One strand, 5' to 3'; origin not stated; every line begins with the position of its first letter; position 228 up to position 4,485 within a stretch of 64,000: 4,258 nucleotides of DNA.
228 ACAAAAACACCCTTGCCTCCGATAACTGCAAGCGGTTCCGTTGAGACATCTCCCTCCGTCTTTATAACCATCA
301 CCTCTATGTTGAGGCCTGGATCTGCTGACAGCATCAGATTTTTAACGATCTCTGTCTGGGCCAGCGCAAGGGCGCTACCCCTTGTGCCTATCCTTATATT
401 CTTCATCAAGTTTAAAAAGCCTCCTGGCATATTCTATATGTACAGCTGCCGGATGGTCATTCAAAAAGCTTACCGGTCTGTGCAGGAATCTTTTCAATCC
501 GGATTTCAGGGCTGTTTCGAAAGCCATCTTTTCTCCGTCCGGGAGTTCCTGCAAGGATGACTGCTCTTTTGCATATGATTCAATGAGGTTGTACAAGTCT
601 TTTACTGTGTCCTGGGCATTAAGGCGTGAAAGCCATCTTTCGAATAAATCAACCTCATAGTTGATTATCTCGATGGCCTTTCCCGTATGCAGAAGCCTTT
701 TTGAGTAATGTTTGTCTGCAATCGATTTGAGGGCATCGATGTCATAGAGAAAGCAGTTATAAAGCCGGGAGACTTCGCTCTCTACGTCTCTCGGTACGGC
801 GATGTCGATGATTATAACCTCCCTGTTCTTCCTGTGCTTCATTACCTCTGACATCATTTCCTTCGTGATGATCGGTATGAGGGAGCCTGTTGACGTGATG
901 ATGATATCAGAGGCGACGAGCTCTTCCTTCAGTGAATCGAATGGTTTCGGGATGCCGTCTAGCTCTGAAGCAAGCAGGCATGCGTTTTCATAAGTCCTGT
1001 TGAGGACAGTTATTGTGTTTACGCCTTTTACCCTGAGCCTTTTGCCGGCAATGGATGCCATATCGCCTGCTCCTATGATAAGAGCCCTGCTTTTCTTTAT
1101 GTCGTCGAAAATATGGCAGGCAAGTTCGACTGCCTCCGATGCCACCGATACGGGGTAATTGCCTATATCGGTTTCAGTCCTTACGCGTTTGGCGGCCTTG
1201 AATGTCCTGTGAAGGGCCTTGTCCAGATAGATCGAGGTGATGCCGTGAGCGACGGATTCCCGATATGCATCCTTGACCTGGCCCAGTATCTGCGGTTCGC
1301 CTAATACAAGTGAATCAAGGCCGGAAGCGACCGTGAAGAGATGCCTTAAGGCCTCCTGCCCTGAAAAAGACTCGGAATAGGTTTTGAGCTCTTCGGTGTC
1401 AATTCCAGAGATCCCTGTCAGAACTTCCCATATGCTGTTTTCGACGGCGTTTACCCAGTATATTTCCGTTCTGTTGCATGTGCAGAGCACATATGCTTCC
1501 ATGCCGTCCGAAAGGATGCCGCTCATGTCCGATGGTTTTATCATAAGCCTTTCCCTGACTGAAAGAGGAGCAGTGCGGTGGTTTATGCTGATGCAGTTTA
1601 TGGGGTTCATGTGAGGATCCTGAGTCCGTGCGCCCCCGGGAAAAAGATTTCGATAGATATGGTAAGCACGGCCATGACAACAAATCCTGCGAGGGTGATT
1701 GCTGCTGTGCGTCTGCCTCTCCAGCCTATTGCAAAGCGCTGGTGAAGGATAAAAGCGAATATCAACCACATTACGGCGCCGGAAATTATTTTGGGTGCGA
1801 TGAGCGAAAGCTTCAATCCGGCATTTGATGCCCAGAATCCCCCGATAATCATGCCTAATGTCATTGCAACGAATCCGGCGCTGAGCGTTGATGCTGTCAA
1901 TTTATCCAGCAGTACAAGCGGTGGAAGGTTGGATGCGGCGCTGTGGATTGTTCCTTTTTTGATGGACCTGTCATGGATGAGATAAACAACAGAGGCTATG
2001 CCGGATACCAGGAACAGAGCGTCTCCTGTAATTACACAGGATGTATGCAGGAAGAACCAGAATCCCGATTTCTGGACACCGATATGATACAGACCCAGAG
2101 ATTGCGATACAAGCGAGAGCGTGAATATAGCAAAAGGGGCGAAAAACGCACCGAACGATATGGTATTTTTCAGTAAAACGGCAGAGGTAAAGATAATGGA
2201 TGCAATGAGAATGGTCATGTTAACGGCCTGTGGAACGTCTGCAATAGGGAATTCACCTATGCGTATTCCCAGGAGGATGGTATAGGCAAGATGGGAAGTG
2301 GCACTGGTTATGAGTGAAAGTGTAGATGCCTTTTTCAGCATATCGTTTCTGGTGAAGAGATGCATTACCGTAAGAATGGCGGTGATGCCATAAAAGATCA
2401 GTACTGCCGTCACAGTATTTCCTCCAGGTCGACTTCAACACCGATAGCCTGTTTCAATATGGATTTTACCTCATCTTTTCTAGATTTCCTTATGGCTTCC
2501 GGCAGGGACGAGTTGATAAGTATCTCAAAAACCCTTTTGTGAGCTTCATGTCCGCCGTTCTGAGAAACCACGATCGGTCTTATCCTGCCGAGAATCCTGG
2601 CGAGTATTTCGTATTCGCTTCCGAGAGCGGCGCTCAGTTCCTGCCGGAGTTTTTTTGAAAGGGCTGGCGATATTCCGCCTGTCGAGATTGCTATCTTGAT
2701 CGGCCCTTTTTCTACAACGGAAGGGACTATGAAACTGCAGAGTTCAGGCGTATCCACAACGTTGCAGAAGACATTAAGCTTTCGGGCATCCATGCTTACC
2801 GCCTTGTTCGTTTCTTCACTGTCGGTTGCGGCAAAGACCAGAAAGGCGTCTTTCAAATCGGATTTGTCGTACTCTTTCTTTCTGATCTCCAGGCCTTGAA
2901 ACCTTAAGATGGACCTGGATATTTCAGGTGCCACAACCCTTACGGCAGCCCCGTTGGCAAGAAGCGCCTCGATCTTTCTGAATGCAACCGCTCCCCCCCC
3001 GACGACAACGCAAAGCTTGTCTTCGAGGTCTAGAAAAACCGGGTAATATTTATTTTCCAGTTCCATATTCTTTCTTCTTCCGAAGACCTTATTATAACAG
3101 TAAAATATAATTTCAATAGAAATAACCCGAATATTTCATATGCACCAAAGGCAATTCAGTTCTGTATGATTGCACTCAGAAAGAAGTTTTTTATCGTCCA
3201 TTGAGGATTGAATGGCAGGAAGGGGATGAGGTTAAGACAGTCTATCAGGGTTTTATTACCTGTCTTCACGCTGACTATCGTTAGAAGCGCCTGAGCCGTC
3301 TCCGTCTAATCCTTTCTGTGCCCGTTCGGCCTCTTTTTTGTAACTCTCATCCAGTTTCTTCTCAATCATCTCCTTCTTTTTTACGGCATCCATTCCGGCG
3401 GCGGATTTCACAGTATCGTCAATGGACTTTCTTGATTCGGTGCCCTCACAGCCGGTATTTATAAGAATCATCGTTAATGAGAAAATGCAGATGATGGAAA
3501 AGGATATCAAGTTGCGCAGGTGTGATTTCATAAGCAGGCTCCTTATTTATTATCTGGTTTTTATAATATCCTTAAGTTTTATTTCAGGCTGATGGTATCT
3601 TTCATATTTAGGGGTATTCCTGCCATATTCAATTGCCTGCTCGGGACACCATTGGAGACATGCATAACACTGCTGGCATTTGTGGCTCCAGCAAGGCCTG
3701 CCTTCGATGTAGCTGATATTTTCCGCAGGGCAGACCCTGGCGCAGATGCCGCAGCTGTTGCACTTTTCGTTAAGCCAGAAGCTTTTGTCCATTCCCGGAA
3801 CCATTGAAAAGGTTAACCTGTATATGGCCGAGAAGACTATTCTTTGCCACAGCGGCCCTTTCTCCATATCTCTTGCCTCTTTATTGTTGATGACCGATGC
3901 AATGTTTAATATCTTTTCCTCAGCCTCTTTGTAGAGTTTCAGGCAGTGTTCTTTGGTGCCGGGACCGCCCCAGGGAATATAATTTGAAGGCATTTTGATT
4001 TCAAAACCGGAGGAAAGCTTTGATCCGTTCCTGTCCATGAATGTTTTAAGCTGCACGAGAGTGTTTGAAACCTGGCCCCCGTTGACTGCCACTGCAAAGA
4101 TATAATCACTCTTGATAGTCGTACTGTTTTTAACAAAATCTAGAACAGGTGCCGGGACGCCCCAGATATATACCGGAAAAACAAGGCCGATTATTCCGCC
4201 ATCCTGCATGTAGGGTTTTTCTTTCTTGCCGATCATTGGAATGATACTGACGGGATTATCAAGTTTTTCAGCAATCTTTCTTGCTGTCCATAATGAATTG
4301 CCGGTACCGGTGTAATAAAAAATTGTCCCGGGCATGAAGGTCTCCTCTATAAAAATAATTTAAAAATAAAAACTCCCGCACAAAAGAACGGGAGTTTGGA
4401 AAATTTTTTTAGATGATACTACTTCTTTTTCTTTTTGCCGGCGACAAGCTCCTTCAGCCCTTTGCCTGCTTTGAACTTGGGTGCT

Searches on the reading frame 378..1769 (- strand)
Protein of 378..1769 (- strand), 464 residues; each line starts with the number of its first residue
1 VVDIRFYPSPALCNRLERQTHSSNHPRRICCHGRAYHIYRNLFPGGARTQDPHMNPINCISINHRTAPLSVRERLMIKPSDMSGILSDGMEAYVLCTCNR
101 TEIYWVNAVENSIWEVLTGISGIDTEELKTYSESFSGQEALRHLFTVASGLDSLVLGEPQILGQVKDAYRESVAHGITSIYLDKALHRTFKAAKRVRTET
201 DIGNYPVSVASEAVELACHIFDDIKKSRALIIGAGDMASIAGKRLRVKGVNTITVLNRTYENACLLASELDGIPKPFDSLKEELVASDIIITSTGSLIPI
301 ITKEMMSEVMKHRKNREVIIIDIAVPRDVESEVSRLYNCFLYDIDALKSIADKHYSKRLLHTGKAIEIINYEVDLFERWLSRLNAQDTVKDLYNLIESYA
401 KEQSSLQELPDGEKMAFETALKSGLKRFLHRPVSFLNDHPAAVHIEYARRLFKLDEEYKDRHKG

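Call 35: search_protein_families(library=pfam, proteins=[window:378-1769:-], max_evalue=0.00001)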
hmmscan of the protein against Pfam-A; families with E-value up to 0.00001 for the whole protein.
window:378-1769:- (464 aa): 3 families
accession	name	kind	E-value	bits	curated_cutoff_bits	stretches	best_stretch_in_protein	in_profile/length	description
PF05201.20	GlutR_N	-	9.5e-45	152.5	27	1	60-200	1-151/151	Glutamyl-tRNAGlu reductase, N-terminal domain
PF01488.26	Shikimate_DH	-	1.7e-38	132.2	24.3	1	215-350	1-138/138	Shikimate / quinate 5-dehydrogenase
PF00745.25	GlutR_dimer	-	5.1e-10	40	22.9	1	364-454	1-99/99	Glutamyl-tRNAGlu reductase, dimerisation domain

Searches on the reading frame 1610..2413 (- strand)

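Call 35: search_protein_families(library=pfam, proteins=[window:1610-2413:-], max_evalue=0.00001)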
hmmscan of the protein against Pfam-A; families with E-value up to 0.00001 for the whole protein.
window:1610-2413:- (268 aa): 1 family
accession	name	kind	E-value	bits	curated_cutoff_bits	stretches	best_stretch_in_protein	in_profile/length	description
PF01578.25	Cytochrom_C_asm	-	6.4e-17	62.3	29.9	1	66-258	51-208/212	Cytochrome C assembly protein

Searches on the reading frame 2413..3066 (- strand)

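Call 35: search_protein_families(library=pfam, proteins=[window:2413-3066:-], max_evalue=0.00001)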
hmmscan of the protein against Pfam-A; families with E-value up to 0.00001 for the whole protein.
window:2413-3066:- (218 aa): 2 families
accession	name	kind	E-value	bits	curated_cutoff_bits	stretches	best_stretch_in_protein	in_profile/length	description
PF13241.12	NAD_binding_7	-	4.3e-33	114.4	22.1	1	10-116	1-104/104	Putative NAD(P)-binding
PF14824.11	Sirohm_synth_M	-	4.7e-09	36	25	1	121-145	2-26/28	Sirohaem biosynthesis protein central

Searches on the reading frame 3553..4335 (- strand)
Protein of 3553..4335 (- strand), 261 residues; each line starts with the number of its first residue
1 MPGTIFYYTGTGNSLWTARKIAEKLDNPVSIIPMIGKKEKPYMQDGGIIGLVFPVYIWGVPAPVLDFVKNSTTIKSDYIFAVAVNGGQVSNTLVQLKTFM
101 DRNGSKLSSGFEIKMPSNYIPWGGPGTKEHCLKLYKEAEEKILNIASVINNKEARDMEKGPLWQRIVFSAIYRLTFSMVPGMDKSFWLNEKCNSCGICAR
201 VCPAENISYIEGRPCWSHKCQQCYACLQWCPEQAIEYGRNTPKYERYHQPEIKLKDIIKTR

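Call 35: search_protein_families(library=pfam, proteins=[window:3553-4335:-], max_evalue=0.00001)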
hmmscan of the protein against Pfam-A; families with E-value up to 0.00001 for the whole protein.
window:3553-4335:- (261 aa): 6 families
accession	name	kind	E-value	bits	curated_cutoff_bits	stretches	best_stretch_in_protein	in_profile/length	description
PF12837.12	Fer4_6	-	2.8e-08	33.8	25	0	189-205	6-22/24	4Fe-4S binding domain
PF12838.12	Fer4_7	-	3.2e-08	34.3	27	0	191-206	1-16/52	4Fe-4S dicluster domain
PF00037.32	Fer4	-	7.8e-08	32.3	21.1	0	189-207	5-23/24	4Fe-4S binding domain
PF13484.11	Fer4_16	-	2.3e-06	28.7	30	0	219-246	1-28/66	4Fe-4S double cluster binding domain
PF13187.11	Fer4_9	-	5.7e-06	26.7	27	1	191-235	1-52/52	4Fe-4S dicluster domain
PF12797.12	Fer4_2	-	6.9e-06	26.1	24.5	0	189-204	7-22/22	4Fe-4S binding domain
